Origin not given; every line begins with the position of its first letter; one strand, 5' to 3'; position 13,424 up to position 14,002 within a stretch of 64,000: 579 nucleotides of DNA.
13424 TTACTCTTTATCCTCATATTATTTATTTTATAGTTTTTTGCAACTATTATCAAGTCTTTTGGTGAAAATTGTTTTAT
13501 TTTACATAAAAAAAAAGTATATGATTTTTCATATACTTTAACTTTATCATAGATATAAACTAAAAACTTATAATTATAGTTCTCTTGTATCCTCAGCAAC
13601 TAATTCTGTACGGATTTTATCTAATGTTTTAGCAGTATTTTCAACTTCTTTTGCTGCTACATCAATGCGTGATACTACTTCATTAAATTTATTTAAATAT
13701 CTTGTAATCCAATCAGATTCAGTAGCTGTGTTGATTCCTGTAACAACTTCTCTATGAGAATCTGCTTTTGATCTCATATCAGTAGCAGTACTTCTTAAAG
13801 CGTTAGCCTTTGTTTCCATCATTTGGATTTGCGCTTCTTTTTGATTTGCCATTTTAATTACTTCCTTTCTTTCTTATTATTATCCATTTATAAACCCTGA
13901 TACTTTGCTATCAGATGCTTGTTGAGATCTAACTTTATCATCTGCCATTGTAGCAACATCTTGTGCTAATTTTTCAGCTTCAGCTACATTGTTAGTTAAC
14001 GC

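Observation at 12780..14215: Two paralogous pairs of WXG100/Lap-like small helical proteins with conserved motifs and a terminator between them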

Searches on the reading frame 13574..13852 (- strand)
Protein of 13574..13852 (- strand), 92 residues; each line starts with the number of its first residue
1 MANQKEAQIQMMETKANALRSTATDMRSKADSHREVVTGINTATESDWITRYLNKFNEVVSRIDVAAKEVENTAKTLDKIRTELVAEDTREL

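Call 5: search_protein_families(library=pfam, max_evalue=1, proteins=[window:13574-13852:-])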
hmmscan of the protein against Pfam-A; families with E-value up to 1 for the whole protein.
window:13574-13852:- (92 aa): 11 families
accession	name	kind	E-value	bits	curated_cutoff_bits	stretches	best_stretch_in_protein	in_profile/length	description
PF10046.14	BLOC1_2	-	0.014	16.2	33.4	1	6-84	12-91/96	Biogenesis of lysosome-related organelles complex-1 subunit 2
PF09403.15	FadA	-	0.02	15.7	28.5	1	4-80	14-88/99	Adhesion protein FadA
PF10824.14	T7SS_ESX_EspC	-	0.031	15.2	23.5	1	19-49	5-37/100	Excreted virulence factor EspC, type VII ESX diderm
PF06419.17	COG6_N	-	0.035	14.7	27.4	0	51-87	30-66/114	Conserved oligomeric complex COG6, N-terminal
PF11839.13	Alanine_zipper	-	0.041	14.6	23.1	1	6-32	7-33/69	Alanine-zipper, major outer membrane lipoprotein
PF19111.5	DUF5798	-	0.066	13.9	27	1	54-85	22-53/89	Family of unknown function (DUF5798)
PF25547.1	WXG100_2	-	0.13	12.6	27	1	14-87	40-115/150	WXG100 like domain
PF03575.23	Peptidase_S51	-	0.13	12.4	23.9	1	17-88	13-84/206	Peptidase family S51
PF05277.18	DUF726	-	0.13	11.6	22.6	1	31-79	267-316/343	Protein of unknown function (DUF726)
PF24423.1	OVT1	-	0.29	12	30.9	0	3-75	18-92/100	Major antigen, helical domain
PF01277.22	Oleosin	-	0.45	10.7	25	0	38-79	65-107/113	Oleosin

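Call 6: search_protein_families(library=ncbifam, max_evalue=1, proteins=[window:13574-13852:-])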
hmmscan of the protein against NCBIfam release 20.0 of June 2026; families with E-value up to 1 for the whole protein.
window:13574-13852:- (92 aa): 9 families
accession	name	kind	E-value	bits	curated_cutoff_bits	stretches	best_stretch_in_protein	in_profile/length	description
NF035934.1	ESAT6_2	subfamily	0.0037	17.4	100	1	9-80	7-78/96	pore-forming ESAT-6 family protein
NF010524.0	PRK13922.14-4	equivalog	0.0096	15.1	332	1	5-89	29-113/270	rod shape-determining protein MreC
TIGR00293.1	TIGR00293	equivalog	0.011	15.9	53.9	1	45-83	7-45/129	prefoldin subunit alpha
NF005088.0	PRK06522.1-2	subfamily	0.048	12.7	371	1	4-59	66-121/308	2-dehydropantoate 2-reductase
NF002572.0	PRK02224.1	equivalog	0.056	11.7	1087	1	3-79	540-617/888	DNA double-strand break repair ATPase Rad50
NF041035.1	Rad50_Halo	equivalog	0.06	11.7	1000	1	3-75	540-613/883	DNA double-strand break repair ATPase Rad50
NF041751.2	sbcc_Staph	equivalog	0.06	11.3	920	1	3-87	610-694/1007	exonuclease subunit SbcC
NF000840.1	PRK00071.1-3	equivalog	0.13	11.8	150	0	59-83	75-99/201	nicotinate-nucleotide adenylyltransferase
NF040598.1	Ala_zip_lipo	subfamily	0.4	11.2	43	1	3-32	32-61/90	Lpp/OprI family alanine-zipper lipoprotein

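Call 62: find_homologous_proteins(query=A5, max_evalue=0.01)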
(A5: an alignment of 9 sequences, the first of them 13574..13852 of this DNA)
Query A5 (9 sequences) (92 aa, profile of the alignment): 9 proteins with E <= 0.01 among 413 candidates.
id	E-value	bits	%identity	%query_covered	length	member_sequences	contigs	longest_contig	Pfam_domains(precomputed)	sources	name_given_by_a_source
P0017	9.8e-30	121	26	95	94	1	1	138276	-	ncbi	-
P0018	1.4e-28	117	-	-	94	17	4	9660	-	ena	-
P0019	3.5e-28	116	27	83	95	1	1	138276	-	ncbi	-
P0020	1.0e-26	111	26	78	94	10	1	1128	-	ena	-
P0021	2.1e-24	104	92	100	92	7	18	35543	-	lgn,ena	-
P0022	3.9e-24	103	-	-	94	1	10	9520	-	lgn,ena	-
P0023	1.7e-23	101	87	100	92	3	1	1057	-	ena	-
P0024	6.5e-23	99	22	97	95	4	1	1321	-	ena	-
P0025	7.6e-22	95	-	-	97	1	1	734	-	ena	-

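Call 75: predict_structure(alignment_id=A7)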
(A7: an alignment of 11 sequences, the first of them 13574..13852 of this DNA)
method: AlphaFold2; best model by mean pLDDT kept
length: 92 residues; sequences in the alignment: 11
mean_pLDDT: 89.6   pTM: 0.71
mean pLDDT of the five models: 89.6, 88.8, 88.1, 86.7, 81.6
residues with pLDDT >= 90: 64; 70-90: 24; 50-70: 4; < 50: 0
segments of 3 or more residues with pLDDT < 50: none
pLDDT, mean of each block of 10 residues (from residue 1): 80 94 95 90 91 90 94 93 84 58
secondary structure, 60 per line:
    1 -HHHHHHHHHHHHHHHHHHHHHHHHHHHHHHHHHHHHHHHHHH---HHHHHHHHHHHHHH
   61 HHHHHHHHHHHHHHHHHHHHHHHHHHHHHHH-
elements in order: H2-43 H47-91

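Call 78: search_protein_families(library=pfam, alignment_id=A7, max_evalue=1)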
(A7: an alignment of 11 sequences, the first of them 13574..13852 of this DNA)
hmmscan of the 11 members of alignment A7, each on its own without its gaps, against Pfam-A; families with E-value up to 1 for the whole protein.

A. member 1, window:13574-13852:- (92 aa): 11 families
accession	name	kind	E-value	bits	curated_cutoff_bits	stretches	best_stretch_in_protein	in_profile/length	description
PF10046.14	BLOC1_2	-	0.014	16.2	33.4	1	6-84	12-91/96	Biogenesis of lysosome-related organelles complex-1 subunit 2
PF09403.15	FadA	-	0.02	15.7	28.5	1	4-80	14-88/99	Adhesion protein FadA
PF10824.14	T7SS_ESX_EspC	-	0.031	15.2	23.5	1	19-49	5-37/100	Excreted virulence factor EspC, type VII ESX diderm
PF06419.17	COG6_N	-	0.035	14.7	27.4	0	51-87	30-66/114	Conserved oligomeric complex COG6, N-terminal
PF11839.13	Alanine_zipper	-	0.041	14.6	23.1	1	6-32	7-33/69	Alanine-zipper, major outer membrane lipoprotein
PF19111.5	DUF5798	-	0.066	13.9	27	1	54-85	22-53/89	Family of unknown function (DUF5798)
PF25547.1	WXG100_2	-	0.13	12.6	27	1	14-87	40-115/150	WXG100 like domain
PF03575.23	Peptidase_S51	-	0.13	12.4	23.9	1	17-88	13-84/206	Peptidase family S51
PF05277.18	DUF726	-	0.13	11.6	22.6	1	31-79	267-316/343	Protein of unknown function (DUF726)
PF24423.1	OVT1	-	0.29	12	30.9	0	3-75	18-92/100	Major antigen, helical domain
PF01277.22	Oleosin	-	0.45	10.7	25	0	38-79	65-107/113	Oleosin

B. families by the number of members that match (of 11 scanned): 44 families (the first 25 are shown)
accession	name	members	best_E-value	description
PF06419.17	COG6_N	4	0.01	Conserved oligomeric complex COG6, N-terminal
PF25547.1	WXG100_2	3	0.0049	WXG100 like domain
PF10824.14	T7SS_ESX_EspC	3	0.0087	Excreted virulence factor EspC, type VII ESX diderm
PF24423.1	OVT1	3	0.01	Major antigen, helical domain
PF10046.14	BLOC1_2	3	0.014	Biogenesis of lysosome-related organelles complex-1 subunit 2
PF10230.15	LIDHydrolase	2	0.012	Lipid-droplet associated hydrolase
PF09403.15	FadA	2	0.02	Adhesion protein FadA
PF10224.14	DUF2205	2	0.023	Short coiled-coil protein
PF11839.13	Alanine_zipper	2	0.026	Alanine-zipper, major outer membrane lipoprotein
PF07361.16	Cytochrom_B562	2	0.032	Cytochrome b562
PF19111.5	DUF5798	2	0.033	Family of unknown function (DUF5798)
PF14551.11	MCM_N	2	0.066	MCM N-terminal domain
PF06013.18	WXG100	1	0.0022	Proteins of 100 residues with WXG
PF04012.17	PspA_IM30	1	0.0041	PspA/IM30 family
PF01025.24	GrpE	1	0.0044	GrpE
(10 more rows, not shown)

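Call 79: fold_search(model_id=the predicted structure, library=pdb)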
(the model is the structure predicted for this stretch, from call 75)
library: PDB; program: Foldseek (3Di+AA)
matches with E <= 10: 591; with E <= 0.001: 0
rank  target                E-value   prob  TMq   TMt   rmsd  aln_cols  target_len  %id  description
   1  2vrz_A                3.6e-02  1.00  0.78  0.74   1.7        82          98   12  Structural analysis of homodimeric staphylococcal aureus EsxA (released 2008-08-26)
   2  2vrz_B                4.4e-02  1.00  0.77  0.83   1.7        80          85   12  Structural analysis of homodimeric staphylococcal aureus EsxA (released 2008-08-26)
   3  2vs0_B                6.9e-02  1.00  0.75  0.82   1.7        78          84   12  Structural analysis of homodimeric staphylococcal aureus virulence factor EsxA (released 2008-08-26)
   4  2vs0_A                8.8e-02  0.87  0.38  0.41   5.0        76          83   13  Structural analysis of homodimeric staphylococcal aureus virulence factor EsxA (released 2008-08-26)
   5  3zbh_H                1.2e-01  0.89  0.42  0.42   5.2        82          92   13  Geobacillus thermodenitrificans EsxA crystal form I (released 2012-11-21)
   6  3gvm_A                1.5e-01  0.93  0.51  0.49   4.8        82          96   20  Structure of the homodimeric WXG-100 family protein from Streptococcus agalactiae (released 2010-09-08)
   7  3zbh_B                1.6e-01  0.84  0.42  0.42   5.0        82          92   13  Geobacillus thermodenitrificans EsxA crystal form I (released 2012-11-21)
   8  3gvm_C                1.7e-01  0.92  0.51  0.49   4.8        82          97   20  Structure of the homodimeric WXG-100 family protein from Streptococcus agalactiae (released 2010-09-08)
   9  3zbh_C                1.7e-01  0.87  0.45  0.46   5.2        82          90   13  Geobacillus thermodenitrificans EsxA crystal form I (released 2012-11-21)
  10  3o9o_B                1.8e-01  0.90  0.50  0.48   4.8        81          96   20  Crystal Structure of GBS1074, an Esat-6 homologue from Group B Streptococcus (released 2010-11-10)
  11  4j10_A                1.9e-01  1.00  0.79  0.82   1.5        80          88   11  The crystal structure of a secreted protein ESXB (SeMet-labeled) from Bacillus anthracis str. Sterne (released 2013-02-13)
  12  4j7k_A                1.9e-01  1.00  0.78  0.80   1.6        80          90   11  The crystal structure of a secreted protein EsxB (Mutant E54Q) from Bacillus anthracis str. Sterne (released 2013-03-06)
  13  4j7k_C                2.0e-01  1.00  0.78  0.79   1.6        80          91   11  The crystal structure of a secreted protein EsxB (Mutant E54Q) from Bacillus anthracis str. Sterne (released 2013-03-06)
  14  9a72_A                2.1e-01  1.00  0.80  0.28   2.2        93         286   10  Integrative model of YFMS-CHEW by crosslinking MS and deep learning (released 2024-09-18)
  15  9cfs_A                2.1e-01  0.96  0.59  0.63   3.3        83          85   13  Structure of a 150% lengthened variant of the E. coli ROP protein (released 2025-07-02)
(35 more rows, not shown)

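Call 92: search_protein_families(library=phrogs, max_evalue=0.01, proteins=[window:13574-13852:-])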
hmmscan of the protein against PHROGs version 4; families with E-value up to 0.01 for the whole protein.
window:13574-13852:- (92 aa): 2 families
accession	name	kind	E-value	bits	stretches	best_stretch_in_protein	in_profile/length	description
phrog_34508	-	unknown function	0.0031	18.7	1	31-73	13-55/85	-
phrog_21070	-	unknown function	0.0032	18.4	1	3-65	4-66/222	-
